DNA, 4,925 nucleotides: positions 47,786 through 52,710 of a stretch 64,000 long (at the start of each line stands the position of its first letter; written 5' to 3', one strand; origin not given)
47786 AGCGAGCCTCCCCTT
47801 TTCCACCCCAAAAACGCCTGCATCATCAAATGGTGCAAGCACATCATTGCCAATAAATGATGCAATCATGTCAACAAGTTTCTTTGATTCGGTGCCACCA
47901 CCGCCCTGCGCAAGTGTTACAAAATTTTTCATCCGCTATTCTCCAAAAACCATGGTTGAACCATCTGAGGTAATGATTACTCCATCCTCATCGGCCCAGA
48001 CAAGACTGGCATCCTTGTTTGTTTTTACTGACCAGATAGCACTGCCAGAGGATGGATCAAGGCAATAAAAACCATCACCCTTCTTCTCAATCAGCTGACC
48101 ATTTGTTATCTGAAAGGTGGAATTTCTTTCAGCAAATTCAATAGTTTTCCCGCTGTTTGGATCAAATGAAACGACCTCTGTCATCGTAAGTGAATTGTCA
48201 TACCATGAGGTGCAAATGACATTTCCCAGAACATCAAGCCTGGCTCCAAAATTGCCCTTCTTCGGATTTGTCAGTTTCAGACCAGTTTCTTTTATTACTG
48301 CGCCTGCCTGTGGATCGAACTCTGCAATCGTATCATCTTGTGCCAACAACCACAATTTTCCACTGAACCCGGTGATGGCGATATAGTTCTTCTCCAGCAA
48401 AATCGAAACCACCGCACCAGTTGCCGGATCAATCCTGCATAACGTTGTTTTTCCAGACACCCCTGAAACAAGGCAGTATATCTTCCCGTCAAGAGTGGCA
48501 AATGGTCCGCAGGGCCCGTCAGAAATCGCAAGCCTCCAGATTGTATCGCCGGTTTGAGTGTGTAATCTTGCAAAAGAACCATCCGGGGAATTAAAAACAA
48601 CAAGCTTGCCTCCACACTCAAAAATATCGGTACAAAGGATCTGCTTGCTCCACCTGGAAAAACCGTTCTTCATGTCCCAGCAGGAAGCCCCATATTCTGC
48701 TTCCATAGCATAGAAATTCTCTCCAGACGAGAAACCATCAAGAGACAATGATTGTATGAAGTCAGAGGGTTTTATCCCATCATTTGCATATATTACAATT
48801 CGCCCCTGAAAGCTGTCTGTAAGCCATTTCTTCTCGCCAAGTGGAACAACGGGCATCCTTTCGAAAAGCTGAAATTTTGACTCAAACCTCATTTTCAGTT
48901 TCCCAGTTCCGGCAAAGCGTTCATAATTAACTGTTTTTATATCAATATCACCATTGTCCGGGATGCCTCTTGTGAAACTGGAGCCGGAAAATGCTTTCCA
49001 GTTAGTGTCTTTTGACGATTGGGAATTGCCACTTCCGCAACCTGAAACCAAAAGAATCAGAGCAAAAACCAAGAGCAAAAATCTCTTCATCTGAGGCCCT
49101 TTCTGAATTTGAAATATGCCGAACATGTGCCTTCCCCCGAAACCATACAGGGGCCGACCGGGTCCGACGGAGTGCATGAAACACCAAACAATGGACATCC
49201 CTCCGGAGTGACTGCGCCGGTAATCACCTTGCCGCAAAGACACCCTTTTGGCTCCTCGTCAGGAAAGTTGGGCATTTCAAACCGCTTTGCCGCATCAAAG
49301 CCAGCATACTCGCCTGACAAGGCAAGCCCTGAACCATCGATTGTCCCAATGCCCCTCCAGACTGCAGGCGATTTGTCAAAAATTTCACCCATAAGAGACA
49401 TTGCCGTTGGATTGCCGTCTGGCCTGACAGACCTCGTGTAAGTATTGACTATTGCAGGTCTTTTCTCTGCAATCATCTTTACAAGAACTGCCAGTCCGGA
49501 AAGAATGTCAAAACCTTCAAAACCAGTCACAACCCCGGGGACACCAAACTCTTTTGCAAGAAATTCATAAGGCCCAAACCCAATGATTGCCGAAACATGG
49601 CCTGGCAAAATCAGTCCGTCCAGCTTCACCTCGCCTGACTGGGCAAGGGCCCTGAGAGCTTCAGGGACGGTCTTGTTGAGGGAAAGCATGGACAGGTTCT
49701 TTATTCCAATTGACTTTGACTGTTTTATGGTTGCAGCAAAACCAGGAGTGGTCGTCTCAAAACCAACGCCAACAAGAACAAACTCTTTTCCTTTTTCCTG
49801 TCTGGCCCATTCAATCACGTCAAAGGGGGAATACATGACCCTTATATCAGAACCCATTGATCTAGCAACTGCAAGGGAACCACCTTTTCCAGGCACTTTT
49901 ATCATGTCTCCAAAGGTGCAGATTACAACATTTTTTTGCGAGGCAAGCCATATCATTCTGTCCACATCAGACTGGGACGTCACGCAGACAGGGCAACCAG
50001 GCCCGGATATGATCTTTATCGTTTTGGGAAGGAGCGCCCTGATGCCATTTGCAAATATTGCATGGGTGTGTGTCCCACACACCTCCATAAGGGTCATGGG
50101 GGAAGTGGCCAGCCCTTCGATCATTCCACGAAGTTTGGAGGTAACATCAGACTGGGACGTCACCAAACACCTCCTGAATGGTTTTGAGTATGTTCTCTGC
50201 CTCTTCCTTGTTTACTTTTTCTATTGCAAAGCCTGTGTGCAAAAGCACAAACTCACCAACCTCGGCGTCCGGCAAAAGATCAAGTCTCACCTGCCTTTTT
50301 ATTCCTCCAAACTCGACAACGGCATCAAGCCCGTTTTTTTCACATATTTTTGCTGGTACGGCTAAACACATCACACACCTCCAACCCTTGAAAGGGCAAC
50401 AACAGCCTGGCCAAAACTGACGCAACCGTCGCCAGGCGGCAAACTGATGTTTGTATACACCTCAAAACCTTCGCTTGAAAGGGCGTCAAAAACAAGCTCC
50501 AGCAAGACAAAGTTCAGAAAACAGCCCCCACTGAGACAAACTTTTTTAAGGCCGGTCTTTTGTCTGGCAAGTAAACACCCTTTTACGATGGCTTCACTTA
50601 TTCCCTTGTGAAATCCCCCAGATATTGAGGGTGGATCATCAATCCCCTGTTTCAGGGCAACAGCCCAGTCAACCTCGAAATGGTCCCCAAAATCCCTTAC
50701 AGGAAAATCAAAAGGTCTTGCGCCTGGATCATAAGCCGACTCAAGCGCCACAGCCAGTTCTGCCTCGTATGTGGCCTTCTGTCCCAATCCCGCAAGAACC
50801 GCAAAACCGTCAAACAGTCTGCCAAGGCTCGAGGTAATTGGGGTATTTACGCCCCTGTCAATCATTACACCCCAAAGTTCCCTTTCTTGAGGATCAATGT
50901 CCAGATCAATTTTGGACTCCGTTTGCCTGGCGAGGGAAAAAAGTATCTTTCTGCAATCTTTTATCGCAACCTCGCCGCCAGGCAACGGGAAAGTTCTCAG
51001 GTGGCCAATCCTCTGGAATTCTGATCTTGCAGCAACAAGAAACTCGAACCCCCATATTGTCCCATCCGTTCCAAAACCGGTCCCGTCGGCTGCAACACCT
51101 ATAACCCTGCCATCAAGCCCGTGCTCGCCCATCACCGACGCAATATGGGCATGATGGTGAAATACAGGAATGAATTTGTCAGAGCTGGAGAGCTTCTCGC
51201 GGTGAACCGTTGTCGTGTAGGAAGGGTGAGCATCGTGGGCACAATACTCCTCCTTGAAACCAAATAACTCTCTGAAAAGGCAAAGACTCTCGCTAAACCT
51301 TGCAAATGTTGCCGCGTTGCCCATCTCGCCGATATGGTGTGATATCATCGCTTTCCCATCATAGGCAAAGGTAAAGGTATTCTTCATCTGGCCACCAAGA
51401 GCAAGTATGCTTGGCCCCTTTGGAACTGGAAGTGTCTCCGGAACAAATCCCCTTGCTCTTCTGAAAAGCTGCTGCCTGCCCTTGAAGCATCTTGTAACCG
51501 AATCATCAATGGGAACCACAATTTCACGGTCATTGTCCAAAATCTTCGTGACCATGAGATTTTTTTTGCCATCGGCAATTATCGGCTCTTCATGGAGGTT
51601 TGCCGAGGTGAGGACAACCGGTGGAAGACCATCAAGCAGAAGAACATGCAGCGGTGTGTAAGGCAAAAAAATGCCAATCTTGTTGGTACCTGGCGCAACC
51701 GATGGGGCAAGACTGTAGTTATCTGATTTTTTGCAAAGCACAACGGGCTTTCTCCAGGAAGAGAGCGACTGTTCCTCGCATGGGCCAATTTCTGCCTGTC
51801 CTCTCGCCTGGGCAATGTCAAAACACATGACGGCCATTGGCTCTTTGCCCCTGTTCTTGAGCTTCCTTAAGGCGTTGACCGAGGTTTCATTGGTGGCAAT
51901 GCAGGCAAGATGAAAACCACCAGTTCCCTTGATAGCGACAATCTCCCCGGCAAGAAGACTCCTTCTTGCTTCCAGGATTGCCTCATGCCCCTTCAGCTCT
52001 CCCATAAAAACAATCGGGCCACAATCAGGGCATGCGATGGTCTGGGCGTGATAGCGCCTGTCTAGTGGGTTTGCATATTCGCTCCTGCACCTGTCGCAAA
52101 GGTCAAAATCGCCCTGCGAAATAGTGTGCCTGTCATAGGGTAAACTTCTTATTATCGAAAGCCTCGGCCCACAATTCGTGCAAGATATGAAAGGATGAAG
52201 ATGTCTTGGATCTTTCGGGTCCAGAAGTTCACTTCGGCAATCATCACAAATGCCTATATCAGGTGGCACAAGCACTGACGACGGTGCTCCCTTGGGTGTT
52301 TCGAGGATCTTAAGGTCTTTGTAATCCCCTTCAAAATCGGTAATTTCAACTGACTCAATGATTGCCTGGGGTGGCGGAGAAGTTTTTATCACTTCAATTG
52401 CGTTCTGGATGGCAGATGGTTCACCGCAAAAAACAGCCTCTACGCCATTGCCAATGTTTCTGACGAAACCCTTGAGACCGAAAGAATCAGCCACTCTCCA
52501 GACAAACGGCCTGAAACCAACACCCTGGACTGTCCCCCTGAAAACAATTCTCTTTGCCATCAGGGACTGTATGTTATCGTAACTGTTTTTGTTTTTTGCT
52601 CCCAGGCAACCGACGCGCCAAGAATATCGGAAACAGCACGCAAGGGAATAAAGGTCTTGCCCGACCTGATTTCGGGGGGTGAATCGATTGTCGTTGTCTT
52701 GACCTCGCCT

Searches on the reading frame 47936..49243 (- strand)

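Call 94: search_protein_families(library=pfam, proteins=[window:47936-49243:-], max_evalue=0.00001)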
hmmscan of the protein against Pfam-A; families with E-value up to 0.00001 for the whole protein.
window:47936-49243:- (435 aa): 1 family
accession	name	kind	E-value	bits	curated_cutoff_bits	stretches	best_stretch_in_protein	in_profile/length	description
PF13360.13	PQQ_2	-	2.4e-08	34.4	27.6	1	178-405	6-232/233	Outer membrane protein assembly factor BamB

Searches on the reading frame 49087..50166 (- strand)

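Call 94: search_protein_families(library=pfam, proteins=[window:49087-50166:-], max_evalue=0.00001)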
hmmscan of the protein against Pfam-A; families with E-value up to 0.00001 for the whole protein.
window:49087-50166:- (359 aa): 1 family
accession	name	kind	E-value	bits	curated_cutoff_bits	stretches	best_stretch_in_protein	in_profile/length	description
PF01924.21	HypD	-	1.4e-137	459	25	1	15-354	9-350/351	Hydrogenase formation hypA family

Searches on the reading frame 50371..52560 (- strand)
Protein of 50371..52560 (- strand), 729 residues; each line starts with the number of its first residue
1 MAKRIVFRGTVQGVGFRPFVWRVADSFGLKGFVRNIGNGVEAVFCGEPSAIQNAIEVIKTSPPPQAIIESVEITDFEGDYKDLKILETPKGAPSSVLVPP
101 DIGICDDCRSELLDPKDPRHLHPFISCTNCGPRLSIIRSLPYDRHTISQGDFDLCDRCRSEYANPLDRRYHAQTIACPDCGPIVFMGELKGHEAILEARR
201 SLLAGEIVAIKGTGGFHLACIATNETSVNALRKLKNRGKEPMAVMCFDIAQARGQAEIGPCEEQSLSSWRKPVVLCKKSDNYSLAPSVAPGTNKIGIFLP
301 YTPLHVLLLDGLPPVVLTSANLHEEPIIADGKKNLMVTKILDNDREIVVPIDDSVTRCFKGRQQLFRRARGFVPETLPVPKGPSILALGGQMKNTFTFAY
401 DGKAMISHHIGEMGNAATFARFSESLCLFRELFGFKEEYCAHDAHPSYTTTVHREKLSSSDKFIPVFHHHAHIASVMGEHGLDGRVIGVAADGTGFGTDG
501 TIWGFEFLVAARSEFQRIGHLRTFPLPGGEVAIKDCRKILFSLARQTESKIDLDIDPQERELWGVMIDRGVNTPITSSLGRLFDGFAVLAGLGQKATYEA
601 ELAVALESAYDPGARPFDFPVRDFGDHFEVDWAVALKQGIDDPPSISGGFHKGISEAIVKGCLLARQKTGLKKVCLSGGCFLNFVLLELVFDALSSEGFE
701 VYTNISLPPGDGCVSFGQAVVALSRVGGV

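Call 94: search_protein_families(library=pfam, proteins=[window:50371-52560:-], max_evalue=0.00001)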
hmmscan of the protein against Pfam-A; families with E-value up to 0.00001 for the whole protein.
window:50371-52560:- (729 aa): 5 families
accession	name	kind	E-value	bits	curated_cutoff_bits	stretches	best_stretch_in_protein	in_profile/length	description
PF22521.2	HypF_C_2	-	3.2e-62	210.9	27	1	488-718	1-241/241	Carbamoyltransferase, Kae1-like Domain, second subdomain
PF01300.24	Sua5_yciO_yrdC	-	6.3e-33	114.2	25.1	1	202-368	3-177/178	Telomere recombination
PF07503.17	zf-HYPF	-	3.6e-30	103.9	23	2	104-137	1-34/34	HypF finger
PF17788.7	HypF_C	-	7.5e-28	97.6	23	1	382-479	3-99/99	HypF Kae1-like domain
PF00708.24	Acylphosphatase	-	2.5e-20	73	22.5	1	4-78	2-76/85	Acylphosphatase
